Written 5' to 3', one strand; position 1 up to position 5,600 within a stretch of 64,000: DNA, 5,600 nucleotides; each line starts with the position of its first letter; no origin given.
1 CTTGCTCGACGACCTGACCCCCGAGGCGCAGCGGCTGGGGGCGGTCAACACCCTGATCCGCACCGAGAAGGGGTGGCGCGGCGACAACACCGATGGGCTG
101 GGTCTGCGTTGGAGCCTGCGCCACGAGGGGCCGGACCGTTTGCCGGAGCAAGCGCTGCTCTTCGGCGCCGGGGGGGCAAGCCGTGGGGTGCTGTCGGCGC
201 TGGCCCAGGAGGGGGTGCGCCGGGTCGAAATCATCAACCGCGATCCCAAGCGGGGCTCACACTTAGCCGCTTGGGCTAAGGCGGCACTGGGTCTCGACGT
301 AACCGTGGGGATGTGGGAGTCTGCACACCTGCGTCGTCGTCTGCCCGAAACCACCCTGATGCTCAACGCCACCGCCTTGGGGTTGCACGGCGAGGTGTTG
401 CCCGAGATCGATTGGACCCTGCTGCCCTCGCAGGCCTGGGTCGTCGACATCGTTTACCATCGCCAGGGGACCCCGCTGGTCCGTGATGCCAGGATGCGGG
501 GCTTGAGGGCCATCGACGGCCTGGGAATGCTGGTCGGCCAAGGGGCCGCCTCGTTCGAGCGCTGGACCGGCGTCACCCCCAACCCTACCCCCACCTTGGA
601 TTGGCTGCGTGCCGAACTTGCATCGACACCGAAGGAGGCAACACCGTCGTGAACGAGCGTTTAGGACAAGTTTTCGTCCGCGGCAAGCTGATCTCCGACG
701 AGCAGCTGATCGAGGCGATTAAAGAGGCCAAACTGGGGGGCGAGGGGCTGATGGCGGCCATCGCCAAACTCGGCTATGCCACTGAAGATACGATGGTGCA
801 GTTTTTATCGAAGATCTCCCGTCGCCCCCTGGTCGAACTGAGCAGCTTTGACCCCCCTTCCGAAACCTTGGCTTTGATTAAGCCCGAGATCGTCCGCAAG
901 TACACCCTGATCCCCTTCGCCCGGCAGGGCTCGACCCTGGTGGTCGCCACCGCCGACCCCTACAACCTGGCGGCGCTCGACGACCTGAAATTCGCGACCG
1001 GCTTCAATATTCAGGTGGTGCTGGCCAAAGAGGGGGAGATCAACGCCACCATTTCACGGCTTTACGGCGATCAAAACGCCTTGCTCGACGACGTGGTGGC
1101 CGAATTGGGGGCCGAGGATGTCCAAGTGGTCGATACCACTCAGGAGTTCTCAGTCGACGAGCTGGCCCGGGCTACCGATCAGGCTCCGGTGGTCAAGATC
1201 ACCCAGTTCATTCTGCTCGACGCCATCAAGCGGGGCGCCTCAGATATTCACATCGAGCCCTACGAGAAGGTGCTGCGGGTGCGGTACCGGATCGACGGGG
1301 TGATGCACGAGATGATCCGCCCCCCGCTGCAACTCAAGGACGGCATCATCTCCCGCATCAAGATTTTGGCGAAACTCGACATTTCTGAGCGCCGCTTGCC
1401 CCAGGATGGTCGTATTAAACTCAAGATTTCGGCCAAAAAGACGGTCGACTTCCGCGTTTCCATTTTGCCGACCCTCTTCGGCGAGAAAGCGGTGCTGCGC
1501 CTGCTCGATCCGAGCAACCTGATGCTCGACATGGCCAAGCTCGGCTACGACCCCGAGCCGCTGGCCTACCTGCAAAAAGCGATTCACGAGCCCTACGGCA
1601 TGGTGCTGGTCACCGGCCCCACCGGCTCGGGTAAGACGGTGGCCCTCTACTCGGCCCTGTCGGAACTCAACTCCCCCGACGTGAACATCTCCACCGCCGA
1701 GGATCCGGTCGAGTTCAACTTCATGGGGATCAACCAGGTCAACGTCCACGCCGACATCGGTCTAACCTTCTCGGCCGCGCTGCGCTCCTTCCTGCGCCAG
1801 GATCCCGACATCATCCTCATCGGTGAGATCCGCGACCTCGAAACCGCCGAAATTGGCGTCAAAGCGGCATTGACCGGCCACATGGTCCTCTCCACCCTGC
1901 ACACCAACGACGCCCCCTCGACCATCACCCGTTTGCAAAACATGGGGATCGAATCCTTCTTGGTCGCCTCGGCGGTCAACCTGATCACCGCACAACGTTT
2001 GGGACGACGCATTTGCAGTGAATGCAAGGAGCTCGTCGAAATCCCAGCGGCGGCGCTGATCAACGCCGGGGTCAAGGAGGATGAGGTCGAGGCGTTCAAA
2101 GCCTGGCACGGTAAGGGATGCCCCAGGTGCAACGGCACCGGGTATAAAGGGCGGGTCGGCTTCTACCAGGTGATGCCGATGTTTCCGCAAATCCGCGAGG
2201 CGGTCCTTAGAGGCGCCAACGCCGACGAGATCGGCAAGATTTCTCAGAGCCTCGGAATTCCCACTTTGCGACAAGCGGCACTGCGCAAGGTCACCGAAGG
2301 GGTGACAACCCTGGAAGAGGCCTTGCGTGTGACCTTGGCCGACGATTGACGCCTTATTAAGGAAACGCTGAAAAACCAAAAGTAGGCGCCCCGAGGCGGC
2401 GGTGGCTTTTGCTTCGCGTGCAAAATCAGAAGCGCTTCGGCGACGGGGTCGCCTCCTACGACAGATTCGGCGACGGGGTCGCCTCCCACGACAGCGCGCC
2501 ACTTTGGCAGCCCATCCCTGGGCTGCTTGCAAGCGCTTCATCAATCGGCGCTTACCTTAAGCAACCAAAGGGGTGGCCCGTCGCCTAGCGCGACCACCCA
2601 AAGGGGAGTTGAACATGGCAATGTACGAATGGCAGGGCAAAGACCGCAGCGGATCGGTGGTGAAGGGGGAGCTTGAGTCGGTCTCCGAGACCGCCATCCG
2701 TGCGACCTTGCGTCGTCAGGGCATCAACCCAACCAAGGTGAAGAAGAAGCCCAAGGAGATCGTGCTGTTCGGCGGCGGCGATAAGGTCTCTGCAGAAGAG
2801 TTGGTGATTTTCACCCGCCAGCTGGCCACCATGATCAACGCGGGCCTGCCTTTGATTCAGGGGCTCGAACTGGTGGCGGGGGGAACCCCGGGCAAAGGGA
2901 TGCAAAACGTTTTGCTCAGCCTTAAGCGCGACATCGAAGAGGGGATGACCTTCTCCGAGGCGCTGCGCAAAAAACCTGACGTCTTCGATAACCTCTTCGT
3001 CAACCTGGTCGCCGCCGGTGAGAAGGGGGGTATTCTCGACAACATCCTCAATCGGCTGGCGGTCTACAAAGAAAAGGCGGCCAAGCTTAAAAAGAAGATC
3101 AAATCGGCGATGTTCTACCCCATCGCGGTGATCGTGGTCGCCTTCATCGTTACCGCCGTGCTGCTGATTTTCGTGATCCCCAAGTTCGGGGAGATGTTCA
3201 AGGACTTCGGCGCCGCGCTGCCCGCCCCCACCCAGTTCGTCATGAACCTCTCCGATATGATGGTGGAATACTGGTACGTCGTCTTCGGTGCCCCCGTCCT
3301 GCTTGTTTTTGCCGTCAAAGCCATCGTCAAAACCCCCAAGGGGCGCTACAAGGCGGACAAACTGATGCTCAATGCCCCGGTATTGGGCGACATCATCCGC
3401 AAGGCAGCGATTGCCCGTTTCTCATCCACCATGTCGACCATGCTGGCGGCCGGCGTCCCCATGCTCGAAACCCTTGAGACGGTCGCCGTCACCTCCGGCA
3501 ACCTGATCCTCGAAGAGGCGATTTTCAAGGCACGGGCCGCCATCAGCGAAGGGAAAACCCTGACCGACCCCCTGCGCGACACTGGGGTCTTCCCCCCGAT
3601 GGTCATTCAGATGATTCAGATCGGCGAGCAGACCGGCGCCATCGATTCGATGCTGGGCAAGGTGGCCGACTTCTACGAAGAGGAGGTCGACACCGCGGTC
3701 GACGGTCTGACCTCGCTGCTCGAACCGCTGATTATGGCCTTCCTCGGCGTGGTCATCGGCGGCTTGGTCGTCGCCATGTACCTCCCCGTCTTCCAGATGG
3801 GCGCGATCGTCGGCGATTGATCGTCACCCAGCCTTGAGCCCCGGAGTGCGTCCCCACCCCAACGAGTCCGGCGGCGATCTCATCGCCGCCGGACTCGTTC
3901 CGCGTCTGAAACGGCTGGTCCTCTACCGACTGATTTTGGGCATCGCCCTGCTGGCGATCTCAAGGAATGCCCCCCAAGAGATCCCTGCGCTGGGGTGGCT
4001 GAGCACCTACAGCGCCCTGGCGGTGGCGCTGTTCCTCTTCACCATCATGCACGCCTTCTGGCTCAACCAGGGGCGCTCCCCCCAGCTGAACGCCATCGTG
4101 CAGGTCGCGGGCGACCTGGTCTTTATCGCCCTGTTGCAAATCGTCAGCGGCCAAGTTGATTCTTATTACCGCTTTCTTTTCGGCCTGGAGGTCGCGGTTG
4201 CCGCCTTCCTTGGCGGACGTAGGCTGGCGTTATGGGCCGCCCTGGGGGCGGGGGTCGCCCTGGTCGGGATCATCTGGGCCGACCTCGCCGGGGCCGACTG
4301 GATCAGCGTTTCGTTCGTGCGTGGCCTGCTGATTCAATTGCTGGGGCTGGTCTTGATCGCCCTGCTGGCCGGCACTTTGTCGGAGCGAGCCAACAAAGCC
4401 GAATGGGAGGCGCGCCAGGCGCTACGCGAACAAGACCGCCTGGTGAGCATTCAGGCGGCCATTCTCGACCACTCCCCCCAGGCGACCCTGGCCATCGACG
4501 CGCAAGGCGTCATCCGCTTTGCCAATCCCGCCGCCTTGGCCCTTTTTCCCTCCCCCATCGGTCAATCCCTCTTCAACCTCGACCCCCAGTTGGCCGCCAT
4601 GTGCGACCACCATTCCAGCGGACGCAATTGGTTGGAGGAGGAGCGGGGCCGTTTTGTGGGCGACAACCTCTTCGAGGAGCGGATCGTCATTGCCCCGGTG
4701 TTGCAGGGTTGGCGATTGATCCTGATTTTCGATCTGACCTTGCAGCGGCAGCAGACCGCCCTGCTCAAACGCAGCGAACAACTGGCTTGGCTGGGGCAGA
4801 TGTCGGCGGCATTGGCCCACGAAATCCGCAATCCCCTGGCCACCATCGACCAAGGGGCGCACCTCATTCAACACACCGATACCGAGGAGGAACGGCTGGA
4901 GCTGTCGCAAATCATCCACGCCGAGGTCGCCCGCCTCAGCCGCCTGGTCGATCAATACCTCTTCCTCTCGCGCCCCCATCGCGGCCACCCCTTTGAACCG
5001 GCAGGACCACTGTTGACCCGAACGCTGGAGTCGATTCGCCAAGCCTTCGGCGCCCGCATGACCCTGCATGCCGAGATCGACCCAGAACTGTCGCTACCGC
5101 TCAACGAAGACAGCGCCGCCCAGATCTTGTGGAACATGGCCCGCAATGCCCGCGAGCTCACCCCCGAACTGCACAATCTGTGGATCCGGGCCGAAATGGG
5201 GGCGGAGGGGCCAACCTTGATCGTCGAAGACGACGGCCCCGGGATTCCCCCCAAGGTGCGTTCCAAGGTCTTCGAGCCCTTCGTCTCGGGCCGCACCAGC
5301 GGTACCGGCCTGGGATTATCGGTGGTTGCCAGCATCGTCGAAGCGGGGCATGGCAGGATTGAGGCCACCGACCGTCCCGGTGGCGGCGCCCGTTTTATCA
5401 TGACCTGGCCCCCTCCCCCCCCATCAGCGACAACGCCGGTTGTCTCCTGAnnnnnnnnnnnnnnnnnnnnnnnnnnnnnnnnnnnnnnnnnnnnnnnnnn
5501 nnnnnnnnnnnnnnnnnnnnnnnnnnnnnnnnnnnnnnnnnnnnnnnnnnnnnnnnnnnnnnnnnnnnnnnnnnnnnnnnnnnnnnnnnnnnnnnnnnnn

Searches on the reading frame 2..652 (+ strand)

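Call 18: search_protein_families(library=pfam, proteins=[window:2-652:+])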
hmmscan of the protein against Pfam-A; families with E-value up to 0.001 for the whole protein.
window:2-652:+ (216 aa): 2 families
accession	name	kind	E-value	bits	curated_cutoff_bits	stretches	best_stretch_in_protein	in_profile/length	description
PF18317.6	SDH_C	-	8e-11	41.9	25.8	1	173-194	1-22/31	Shikimate 5'-dehydrogenase C-terminal domain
PF01488.26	Shikimate_DH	-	1.1e-05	25.9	24.3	1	49-93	13-57/138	Shikimate / quinate 5-dehydrogenase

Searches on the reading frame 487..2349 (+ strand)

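Call 18: search_protein_families(library=pfam, proteins=[window:487-2349:+])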
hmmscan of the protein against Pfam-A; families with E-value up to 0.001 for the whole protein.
window:487-2349:+ (620 aa): 3 families
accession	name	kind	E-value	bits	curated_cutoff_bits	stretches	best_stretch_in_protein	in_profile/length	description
PF00437.27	T2SSE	-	5.7e-140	466.6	24.9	1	229-614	2-370/370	Type II/IV secretion system protein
PF05157.20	MshEN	-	1.2e-23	83.3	23.1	1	113-196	3-87/90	MshEN domain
PF13191.12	AAA_16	-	0.001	20.1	32.6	0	365-398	20-52/167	AAA ATPase domain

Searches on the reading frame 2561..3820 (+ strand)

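Call 18: search_protein_families(library=pfam, proteins=[window:2561-3820:+])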
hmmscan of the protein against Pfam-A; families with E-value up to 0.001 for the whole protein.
window:2561-3820:+ (419 aa): 1 family
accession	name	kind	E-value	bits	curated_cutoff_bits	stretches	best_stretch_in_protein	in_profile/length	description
PF00482.28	T2SSF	-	1.9e-66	222.1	25.2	2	84-207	1-125/125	Type II secretion system (T2SS), protein F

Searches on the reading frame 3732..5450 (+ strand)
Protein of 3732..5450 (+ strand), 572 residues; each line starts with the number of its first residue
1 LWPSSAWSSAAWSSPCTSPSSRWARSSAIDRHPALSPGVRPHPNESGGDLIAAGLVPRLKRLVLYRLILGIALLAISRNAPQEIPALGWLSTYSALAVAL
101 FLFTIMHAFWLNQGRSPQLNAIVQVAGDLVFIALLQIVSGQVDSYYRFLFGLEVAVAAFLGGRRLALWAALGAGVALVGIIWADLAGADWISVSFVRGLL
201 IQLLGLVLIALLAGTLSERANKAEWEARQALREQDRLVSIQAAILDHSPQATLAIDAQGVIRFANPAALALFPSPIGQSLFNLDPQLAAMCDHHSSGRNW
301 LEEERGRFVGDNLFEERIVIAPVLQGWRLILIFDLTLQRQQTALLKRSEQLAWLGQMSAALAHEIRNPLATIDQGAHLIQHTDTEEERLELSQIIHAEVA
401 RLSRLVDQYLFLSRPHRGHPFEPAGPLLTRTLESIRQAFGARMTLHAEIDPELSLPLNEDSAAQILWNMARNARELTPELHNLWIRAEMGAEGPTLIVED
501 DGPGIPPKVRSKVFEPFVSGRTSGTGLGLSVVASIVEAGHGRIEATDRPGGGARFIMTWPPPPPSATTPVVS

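Call 18: search_protein_families(library=pfam, proteins=[window:3732-5450:+])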
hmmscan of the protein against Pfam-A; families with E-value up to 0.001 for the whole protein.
window:3732-5450:+ (572 aa): 4 families
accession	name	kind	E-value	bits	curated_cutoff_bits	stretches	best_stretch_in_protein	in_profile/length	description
PF02518.31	HATPase_c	-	5.6e-21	75.5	26.4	1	459-561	3-109/111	Histidine kinase-, DNA gyrase B-, and HSP90-like ATPase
PF00512.31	HisKA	-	3.3e-12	46.7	26.9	1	354-416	2-64/66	His Kinase A (phospho-acceptor) domain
PF25323.1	6TM_PilS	-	2.1e-08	34.5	27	1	58-224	10-186/189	PilS-like transmembrane domain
PF13188.13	PAS_8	-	9.8e-05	22.6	21.8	1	242-272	4-34/65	PAS domain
